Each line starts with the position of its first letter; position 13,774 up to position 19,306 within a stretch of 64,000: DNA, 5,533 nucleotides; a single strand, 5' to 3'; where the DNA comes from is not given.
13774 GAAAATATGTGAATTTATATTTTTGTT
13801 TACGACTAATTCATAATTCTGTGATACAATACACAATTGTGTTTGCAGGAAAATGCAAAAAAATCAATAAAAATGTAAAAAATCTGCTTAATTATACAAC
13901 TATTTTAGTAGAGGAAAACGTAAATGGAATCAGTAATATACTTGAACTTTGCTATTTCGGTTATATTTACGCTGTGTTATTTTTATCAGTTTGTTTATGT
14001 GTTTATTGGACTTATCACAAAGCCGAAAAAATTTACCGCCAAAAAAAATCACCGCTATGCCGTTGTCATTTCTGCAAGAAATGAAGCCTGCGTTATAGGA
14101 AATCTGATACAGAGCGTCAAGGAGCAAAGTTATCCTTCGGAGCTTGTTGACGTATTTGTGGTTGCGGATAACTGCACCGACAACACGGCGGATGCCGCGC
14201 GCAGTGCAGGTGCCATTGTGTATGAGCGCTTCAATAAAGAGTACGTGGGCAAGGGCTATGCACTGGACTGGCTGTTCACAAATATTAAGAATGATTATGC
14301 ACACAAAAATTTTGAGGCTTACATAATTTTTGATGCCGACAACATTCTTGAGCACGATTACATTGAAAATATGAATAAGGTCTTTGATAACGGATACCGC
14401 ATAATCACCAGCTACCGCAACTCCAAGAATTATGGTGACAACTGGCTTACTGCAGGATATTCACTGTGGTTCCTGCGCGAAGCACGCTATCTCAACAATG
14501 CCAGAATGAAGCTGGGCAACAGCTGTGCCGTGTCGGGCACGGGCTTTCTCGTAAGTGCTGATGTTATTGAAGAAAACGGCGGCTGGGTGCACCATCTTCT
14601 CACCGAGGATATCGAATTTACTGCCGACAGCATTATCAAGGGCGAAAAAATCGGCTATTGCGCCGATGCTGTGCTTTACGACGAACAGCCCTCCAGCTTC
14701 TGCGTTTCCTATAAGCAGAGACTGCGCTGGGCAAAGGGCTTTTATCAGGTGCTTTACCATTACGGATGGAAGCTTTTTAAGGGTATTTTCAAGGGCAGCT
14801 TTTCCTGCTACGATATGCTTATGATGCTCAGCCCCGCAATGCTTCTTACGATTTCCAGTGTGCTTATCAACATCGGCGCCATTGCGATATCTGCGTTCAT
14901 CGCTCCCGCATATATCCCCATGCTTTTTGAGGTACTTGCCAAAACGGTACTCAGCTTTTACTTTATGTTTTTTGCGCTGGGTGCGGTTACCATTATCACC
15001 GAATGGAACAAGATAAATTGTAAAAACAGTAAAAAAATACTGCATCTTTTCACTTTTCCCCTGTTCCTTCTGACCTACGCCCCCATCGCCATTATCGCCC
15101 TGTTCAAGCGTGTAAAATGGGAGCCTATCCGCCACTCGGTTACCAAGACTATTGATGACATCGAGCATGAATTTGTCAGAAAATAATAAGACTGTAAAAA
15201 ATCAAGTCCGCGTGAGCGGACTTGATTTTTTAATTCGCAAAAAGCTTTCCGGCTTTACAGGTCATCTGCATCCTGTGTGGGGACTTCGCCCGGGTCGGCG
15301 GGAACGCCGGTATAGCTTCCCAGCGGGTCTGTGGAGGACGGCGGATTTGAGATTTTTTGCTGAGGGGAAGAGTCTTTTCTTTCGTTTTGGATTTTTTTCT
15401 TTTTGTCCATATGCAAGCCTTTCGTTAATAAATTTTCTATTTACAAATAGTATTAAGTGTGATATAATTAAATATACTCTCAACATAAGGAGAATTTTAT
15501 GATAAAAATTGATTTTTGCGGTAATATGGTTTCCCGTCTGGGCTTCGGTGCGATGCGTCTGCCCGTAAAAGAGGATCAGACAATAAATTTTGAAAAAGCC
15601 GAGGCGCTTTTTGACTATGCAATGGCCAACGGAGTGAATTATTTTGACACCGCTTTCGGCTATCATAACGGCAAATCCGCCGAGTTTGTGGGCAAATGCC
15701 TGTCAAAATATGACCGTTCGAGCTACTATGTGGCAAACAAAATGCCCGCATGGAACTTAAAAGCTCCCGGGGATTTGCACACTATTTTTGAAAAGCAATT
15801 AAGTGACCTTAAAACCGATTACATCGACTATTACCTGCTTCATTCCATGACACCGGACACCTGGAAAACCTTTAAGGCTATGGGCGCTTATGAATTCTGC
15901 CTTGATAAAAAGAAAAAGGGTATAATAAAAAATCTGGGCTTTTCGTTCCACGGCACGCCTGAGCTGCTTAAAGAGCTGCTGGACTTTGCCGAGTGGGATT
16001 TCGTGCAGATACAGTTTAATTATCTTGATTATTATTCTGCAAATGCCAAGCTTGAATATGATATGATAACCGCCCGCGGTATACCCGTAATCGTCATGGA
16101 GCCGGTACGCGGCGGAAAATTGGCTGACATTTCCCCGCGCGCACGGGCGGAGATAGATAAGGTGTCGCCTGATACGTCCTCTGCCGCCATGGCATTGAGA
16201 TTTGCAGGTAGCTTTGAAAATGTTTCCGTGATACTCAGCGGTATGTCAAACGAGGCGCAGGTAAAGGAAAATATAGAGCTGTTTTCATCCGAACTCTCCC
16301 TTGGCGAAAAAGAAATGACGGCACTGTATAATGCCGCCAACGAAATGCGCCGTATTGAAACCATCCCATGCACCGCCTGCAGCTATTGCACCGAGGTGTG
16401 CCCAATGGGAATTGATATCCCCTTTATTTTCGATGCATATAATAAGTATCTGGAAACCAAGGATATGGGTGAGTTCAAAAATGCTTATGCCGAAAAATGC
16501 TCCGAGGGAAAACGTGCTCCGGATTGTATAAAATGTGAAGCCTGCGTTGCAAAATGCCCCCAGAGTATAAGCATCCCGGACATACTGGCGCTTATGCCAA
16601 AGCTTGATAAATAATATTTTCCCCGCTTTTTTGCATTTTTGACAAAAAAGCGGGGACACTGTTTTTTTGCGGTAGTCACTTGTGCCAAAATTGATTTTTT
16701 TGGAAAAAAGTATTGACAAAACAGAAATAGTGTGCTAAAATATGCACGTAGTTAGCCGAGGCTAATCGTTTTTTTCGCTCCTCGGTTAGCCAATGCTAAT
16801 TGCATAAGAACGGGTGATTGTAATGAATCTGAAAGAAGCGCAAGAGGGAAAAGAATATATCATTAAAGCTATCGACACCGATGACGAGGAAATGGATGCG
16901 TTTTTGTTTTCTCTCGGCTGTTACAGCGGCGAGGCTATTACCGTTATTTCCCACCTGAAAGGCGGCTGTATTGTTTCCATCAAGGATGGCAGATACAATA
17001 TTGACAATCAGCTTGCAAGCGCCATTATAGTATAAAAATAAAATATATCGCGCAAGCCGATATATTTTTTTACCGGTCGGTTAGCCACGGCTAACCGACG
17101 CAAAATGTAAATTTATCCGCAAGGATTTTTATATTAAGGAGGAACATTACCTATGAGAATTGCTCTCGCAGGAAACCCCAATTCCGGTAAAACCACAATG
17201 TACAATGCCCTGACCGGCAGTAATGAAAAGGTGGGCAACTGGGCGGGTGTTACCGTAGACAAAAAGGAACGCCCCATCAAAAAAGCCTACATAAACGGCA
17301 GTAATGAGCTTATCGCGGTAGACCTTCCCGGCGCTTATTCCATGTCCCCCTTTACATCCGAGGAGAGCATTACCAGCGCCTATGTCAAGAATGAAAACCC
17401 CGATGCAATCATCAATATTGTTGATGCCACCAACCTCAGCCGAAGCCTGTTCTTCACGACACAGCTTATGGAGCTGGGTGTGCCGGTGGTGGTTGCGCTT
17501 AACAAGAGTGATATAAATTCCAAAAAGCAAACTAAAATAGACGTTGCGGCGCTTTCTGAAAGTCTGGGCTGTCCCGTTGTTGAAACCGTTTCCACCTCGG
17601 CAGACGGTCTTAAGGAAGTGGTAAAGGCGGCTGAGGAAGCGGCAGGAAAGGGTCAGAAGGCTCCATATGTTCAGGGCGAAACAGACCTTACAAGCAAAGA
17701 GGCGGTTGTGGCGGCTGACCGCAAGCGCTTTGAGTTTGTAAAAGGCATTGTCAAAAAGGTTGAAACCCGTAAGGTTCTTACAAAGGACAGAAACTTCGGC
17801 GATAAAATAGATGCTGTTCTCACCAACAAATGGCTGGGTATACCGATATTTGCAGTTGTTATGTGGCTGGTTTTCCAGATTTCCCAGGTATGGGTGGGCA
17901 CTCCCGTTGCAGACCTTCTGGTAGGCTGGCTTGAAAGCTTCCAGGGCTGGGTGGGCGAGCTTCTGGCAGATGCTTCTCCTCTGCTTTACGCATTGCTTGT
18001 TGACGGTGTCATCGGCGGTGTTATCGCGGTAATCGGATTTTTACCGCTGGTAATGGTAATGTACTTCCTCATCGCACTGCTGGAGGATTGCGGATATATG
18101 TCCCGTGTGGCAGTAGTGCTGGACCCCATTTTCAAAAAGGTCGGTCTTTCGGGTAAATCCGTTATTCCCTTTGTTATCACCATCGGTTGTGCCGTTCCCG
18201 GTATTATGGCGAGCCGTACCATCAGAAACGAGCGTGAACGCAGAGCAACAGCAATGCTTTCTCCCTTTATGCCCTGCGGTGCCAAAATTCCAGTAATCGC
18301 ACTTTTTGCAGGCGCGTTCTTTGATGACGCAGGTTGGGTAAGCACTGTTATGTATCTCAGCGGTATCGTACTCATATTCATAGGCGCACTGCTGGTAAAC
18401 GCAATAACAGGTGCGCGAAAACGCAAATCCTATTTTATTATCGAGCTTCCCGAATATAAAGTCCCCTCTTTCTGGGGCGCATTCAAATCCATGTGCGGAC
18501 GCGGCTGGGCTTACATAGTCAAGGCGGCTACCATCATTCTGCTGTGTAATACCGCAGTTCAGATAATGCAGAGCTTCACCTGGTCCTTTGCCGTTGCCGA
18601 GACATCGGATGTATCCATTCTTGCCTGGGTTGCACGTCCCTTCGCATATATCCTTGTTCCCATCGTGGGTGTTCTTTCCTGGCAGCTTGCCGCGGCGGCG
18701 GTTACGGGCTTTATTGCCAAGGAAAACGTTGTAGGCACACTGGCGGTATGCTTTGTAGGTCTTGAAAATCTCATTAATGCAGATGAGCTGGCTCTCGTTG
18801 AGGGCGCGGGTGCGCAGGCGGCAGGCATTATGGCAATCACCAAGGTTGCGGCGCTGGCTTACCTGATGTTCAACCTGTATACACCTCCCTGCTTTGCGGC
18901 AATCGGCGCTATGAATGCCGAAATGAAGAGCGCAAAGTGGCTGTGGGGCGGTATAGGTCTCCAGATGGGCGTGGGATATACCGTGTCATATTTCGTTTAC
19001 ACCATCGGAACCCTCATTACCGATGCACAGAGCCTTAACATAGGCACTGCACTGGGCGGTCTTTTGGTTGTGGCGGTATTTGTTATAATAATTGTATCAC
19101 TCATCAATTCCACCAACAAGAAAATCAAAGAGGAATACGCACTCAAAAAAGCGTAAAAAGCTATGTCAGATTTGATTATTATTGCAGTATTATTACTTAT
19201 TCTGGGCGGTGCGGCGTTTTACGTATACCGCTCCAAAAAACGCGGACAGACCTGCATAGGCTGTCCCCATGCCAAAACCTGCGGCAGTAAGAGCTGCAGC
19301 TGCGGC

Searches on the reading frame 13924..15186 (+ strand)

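Call 33: search_protein_families(library=pfam, proteins=[window:13924-15186:+], max_evalue=0.00001)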
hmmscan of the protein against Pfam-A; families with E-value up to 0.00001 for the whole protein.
window:13924-15186:+ (420 aa): 3 families
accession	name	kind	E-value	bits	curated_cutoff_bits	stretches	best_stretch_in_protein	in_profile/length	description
PF13641.12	Glyco_tranf_2_3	-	4.4e-26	92.8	27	1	43-272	1-230/230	Glycosyltransferase like family 2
PF13632.12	Glyco_trans_2_3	-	1.8e-19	70.8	27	1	134-317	3-191/198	Glycosyl transferase family group 2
PF00535.33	Glycos_transf_2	-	5.4e-14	52.9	23.3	1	47-217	2-166/168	Glycosyl transferase family 2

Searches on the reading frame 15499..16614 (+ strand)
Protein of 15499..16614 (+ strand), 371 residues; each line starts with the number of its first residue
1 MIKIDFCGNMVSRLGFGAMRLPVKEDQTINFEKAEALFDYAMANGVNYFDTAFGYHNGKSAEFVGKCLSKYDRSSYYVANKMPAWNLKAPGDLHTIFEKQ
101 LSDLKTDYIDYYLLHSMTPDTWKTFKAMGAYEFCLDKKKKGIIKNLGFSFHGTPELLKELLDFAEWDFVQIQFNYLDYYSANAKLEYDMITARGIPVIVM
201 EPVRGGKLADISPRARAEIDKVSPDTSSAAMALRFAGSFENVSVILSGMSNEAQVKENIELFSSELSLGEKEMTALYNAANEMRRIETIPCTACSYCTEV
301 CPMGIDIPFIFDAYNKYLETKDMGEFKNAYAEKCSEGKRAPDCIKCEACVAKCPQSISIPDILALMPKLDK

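Call 33: search_protein_families(library=pfam, proteins=[window:15499-16614:+], max_evalue=0.00001)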
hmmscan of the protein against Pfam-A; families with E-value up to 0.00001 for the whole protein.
window:15499-16614:+ (371 aa): 6 families
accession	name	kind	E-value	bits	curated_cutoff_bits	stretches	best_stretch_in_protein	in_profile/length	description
PF00248.27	Aldo_ket_red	-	3e-38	132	24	1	13-275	1-285/291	Aldo/keto reductase family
PF13746.11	Fer4_18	-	1.6e-09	38.4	27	0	250-307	20-77/114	4Fe-4S dicluster domain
PF13187.11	Fer4_9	-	7.3e-09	36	27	1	291-356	2-50/52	4Fe-4S dicluster domain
PF13534.11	Fer4_17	-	5.4e-07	30.5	22.2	1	291-357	2-60/61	4Fe-4S dicluster domain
PF13237.11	Fer4_10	-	2.3e-06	27.8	25.5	1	286-354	4-53/53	4Fe-4S dicluster domain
PF14697.11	Fer4_21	-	4.7e-06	27.1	35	0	273-303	23-53/59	4Fe-4S dicluster domain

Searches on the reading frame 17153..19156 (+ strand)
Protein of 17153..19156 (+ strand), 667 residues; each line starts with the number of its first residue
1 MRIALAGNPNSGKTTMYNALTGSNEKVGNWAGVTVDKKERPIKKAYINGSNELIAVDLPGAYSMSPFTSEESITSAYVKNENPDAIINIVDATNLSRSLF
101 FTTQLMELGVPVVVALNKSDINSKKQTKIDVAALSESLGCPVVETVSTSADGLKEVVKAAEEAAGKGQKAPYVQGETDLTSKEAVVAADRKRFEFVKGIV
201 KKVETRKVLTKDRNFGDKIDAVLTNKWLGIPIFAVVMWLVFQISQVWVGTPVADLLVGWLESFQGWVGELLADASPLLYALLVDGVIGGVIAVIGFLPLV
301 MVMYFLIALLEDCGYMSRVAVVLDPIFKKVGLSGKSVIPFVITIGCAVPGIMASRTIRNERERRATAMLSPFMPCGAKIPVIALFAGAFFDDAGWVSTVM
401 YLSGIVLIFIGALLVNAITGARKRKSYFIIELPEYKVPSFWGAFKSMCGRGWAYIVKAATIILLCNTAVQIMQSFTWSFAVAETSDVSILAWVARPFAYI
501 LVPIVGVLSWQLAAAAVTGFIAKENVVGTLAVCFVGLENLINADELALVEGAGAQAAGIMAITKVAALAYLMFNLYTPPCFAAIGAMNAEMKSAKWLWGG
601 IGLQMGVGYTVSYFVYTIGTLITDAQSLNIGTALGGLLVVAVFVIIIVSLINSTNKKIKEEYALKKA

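Call 33: search_protein_families(library=pfam, proteins=[window:17153-19156:+], max_evalue=0.00001)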
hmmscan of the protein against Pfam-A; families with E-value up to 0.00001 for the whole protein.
window:17153-19156:+ (667 aa): 4 families
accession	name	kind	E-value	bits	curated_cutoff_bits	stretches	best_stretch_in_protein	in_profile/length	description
PF02421.24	FeoB_N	-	9.2e-57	191.4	27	1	2-159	2-155/156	Ferrous iron transport protein B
PF07670.19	Gate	-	5.5e-28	97.9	29.6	2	294-389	2-104/104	Nucleoside recognition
PF01926.29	MMR_HSR1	-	1.8e-17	63.9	21.9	1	2-118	1-113/113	50S ribosome-binding GTPase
PF07664.17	FeoB_C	-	1.7e-11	44.1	26.6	1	399-450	3-54/54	Ferrous iron transport protein B C terminus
